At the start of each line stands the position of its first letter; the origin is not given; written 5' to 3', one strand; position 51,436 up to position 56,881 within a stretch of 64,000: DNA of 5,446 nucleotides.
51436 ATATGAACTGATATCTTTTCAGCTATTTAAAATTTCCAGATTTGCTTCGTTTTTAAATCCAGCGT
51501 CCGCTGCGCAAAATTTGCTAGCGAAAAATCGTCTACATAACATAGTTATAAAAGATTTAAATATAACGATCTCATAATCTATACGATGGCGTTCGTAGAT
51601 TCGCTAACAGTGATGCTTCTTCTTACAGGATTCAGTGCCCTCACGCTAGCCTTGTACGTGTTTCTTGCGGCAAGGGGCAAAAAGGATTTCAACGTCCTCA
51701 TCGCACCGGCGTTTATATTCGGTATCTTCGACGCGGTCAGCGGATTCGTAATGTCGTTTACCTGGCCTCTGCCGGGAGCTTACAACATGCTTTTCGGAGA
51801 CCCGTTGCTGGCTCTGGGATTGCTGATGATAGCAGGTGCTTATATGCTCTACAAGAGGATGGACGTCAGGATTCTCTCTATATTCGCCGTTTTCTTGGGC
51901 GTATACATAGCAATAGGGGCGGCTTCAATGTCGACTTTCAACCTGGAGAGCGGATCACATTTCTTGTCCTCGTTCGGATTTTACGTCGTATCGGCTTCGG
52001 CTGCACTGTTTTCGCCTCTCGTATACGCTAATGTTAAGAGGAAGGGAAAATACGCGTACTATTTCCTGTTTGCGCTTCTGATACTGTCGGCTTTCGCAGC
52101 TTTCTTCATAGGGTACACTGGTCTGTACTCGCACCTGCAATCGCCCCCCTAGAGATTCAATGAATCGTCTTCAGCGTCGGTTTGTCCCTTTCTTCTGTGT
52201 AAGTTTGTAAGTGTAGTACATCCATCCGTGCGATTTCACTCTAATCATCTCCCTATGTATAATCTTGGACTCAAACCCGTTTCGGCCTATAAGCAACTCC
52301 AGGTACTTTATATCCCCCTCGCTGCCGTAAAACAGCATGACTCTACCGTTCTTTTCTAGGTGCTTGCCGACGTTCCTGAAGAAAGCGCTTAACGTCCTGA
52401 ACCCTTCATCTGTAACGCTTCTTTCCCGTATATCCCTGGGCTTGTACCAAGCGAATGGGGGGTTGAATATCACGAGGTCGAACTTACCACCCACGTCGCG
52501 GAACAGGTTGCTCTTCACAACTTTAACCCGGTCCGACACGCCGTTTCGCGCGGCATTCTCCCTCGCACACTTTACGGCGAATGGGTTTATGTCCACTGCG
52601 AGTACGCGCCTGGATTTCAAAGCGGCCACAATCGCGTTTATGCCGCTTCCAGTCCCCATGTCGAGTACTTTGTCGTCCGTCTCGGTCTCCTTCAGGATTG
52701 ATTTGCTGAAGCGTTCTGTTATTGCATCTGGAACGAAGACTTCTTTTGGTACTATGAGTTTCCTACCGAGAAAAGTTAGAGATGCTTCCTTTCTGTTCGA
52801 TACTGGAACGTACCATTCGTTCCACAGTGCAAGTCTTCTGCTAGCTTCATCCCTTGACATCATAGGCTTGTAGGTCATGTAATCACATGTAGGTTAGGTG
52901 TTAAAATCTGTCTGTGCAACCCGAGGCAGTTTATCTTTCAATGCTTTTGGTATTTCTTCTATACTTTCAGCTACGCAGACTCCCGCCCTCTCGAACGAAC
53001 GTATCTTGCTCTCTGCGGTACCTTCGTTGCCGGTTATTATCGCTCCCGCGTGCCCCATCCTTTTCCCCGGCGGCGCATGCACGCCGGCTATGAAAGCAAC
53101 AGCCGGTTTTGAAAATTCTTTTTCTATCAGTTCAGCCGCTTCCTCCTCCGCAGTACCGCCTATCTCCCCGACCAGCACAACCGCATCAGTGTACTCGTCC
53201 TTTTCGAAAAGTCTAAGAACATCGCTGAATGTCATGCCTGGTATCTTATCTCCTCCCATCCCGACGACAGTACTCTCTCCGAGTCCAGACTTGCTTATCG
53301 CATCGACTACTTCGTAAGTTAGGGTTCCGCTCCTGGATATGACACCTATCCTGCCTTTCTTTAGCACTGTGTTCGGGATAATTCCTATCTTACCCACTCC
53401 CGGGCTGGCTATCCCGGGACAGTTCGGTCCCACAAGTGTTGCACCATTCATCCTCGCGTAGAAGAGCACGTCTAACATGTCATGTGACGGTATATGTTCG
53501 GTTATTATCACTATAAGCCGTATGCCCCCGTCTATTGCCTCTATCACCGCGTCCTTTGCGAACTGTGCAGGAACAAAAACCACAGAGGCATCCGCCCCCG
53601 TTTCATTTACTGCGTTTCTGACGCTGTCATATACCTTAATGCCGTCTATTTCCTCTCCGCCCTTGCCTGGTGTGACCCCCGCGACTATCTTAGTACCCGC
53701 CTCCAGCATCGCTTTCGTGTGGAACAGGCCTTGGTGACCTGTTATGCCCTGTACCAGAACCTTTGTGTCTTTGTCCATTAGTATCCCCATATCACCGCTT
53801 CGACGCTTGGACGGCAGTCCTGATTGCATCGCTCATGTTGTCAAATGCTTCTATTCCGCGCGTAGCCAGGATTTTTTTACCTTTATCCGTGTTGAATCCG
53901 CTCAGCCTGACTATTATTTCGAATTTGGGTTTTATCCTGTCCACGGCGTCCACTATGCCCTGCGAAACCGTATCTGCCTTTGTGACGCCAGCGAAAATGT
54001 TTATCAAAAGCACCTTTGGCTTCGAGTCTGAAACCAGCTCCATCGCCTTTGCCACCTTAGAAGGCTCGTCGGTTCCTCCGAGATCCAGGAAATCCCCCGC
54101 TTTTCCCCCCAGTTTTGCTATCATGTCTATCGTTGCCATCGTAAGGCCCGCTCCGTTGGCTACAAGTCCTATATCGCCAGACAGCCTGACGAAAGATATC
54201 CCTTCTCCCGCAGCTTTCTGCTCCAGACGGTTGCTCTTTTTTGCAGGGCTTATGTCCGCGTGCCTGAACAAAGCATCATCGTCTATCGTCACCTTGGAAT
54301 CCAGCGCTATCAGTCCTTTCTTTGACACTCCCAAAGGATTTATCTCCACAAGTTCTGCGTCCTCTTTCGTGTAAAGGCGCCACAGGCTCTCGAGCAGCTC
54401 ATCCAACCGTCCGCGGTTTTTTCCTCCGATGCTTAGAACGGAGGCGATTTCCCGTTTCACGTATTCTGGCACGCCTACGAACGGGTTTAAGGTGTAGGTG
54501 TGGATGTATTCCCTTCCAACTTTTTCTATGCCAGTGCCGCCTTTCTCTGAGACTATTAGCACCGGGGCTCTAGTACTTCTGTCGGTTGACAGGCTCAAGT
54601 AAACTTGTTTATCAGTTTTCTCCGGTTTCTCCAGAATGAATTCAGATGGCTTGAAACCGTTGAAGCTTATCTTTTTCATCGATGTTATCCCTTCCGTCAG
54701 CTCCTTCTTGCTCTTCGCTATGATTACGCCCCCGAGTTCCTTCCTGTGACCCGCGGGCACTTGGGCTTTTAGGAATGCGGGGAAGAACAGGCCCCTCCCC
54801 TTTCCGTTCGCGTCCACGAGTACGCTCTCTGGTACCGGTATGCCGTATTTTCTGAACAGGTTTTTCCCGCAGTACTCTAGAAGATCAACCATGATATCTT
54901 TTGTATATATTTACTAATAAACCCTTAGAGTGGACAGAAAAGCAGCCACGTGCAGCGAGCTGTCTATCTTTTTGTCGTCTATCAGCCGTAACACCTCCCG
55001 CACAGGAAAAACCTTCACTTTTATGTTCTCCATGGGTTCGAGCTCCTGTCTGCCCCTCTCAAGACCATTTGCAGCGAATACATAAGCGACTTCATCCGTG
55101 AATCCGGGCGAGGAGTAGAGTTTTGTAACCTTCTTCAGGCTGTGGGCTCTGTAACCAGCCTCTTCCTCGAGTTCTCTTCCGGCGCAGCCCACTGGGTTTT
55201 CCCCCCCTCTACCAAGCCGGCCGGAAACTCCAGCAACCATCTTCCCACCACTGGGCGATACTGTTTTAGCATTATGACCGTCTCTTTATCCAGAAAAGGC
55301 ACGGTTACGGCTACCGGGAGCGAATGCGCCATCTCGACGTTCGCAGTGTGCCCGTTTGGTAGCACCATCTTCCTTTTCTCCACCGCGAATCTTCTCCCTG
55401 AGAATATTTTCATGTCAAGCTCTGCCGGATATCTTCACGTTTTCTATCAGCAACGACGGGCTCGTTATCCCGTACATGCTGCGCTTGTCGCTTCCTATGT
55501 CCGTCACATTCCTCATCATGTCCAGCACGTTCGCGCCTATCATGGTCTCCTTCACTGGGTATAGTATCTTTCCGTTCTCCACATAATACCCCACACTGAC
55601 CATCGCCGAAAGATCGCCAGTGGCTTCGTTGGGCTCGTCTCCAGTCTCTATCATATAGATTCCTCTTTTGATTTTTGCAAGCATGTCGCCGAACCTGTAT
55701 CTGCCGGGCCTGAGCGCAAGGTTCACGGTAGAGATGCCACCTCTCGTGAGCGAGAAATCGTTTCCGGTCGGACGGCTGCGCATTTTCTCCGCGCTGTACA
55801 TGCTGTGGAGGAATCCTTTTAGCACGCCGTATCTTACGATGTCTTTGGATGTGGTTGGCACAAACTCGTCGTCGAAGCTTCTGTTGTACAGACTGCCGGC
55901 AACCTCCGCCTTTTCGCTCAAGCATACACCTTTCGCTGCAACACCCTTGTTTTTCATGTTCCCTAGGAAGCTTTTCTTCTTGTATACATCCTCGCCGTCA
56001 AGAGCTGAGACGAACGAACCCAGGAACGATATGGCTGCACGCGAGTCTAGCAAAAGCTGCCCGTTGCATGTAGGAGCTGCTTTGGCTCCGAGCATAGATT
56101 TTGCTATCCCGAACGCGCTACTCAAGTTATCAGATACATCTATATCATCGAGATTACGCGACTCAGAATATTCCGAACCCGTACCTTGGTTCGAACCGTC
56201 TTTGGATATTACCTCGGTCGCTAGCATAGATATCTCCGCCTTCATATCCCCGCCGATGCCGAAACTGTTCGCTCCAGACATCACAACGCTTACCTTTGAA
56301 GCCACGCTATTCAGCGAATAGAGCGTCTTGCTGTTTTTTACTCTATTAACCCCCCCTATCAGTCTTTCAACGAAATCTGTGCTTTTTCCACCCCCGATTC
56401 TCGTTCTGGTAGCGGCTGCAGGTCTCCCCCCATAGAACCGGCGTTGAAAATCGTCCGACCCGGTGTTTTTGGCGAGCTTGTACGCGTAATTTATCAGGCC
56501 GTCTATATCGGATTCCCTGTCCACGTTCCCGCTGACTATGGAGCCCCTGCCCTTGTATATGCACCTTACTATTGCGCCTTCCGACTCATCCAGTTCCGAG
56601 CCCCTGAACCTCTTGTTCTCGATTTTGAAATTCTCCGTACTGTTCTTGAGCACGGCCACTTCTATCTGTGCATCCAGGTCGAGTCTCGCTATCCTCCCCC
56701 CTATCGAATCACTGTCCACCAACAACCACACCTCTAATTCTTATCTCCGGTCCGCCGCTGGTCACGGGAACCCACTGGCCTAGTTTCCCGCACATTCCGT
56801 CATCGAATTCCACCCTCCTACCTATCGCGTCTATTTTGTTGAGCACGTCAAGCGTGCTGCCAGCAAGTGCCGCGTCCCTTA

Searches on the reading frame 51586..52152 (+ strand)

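Call 36: search_protein_families(library=pfam, proteins=[window:51586-52152:+], max_evalue=0.01)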
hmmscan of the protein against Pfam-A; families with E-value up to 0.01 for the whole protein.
window:51586-52152:+ (188 aa): 1 family
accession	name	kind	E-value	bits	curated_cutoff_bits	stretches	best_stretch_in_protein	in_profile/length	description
PF06168.16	DUF981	-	4.9e-38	131.4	29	1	1-185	1-185/186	Protein of unknown function (DUF981)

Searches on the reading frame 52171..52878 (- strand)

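Call 92: search_protein_families(library=pfam, proteins=[window:52171-52878:-], max_evalue=0.001)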
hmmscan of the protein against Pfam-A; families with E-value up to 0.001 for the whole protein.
window:52171-52878:- (235 aa): 14 families
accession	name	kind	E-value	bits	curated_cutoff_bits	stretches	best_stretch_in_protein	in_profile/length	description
PF05175.20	MTS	-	7.4e-18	65.2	23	1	63-182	28-138/170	Methyltransferase small domain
PF06325.19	PrmA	-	1.1e-15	58.4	22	1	65-139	159-233/296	Ribosomal protein L11 methyltransferase (PrmA)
PF13847.12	Methyltransf_31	-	6.7e-11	42.5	27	1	68-182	4-109/145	Methyltransferase domain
PF02475.24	TRM5-TYW2_MTfase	-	9.3e-11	42.4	28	1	45-141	16-113/164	TRM5/TYW2 methyltransferase domain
PF13649.12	Methyltransf_25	-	2.8e-09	38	27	1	71-151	1-83/97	Methyltransferase domain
PF09445.16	Methyltransf_15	-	1.1e-07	32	22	1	70-141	3-80/165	RNA cap guanine-N2 methyltransferase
PF08242.18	Methyltransf_12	-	1.2e-06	29.6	30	1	72-179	1-97/98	Methyltransferase domain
PF08241.18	Methyltransf_11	-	1.4e-06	29.3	21.2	1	72-145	1-73/95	Methyltransferase domain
PF03602.21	Cons_hypoth95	-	3.3e-06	27.3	24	1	61-145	35-126/182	Conserved hypothetical protein 95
PF13489.12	Methyltransf_23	-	3.6e-06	27.2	27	1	61-182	16-116/164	Methyltransferase domain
PF01170.24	UPF0020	-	9.3e-06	25.9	22.3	1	89-143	76-132/197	RMKL-like, methyltransferase domain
PF02005.22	TRM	-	3.1e-05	23.8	27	1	58-138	40-126/376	N2,N2-dimethylguanosine tRNA methyltransferase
PF01555.25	N6_N4_Mtase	-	0.00045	20.7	26.7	0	60-105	174-219/221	DNA methylase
PF02353.26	CMAS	-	0.00088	19.1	27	0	67-182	62-164/273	Mycolic acid cyclopropane synthetase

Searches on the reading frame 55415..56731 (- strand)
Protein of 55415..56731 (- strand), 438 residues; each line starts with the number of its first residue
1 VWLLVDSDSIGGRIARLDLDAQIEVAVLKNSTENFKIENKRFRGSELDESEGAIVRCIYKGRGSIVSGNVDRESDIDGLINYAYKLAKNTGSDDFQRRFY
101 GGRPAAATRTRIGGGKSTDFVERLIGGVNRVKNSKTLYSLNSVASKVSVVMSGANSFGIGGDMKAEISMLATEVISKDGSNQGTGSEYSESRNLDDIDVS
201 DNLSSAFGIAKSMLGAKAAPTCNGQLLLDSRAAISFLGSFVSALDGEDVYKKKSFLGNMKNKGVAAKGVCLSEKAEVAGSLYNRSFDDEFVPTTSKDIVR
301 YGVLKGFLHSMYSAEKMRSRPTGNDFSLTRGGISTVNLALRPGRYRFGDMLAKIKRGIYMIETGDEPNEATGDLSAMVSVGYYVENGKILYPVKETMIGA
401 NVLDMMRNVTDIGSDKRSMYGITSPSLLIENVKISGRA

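Call 92: search_protein_families(library=pfam, proteins=[window:55415-56731:-], max_evalue=0.001)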
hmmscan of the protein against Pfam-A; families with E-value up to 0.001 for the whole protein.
window:55415-56731:- (438 aa): 1 family
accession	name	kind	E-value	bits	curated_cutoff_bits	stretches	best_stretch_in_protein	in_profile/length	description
PF19289.4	PmbA_TldD_3rd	-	3.7e-50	170.5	22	1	225-436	5-220/220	PmbA/TldA metallopeptidase C-terminal domain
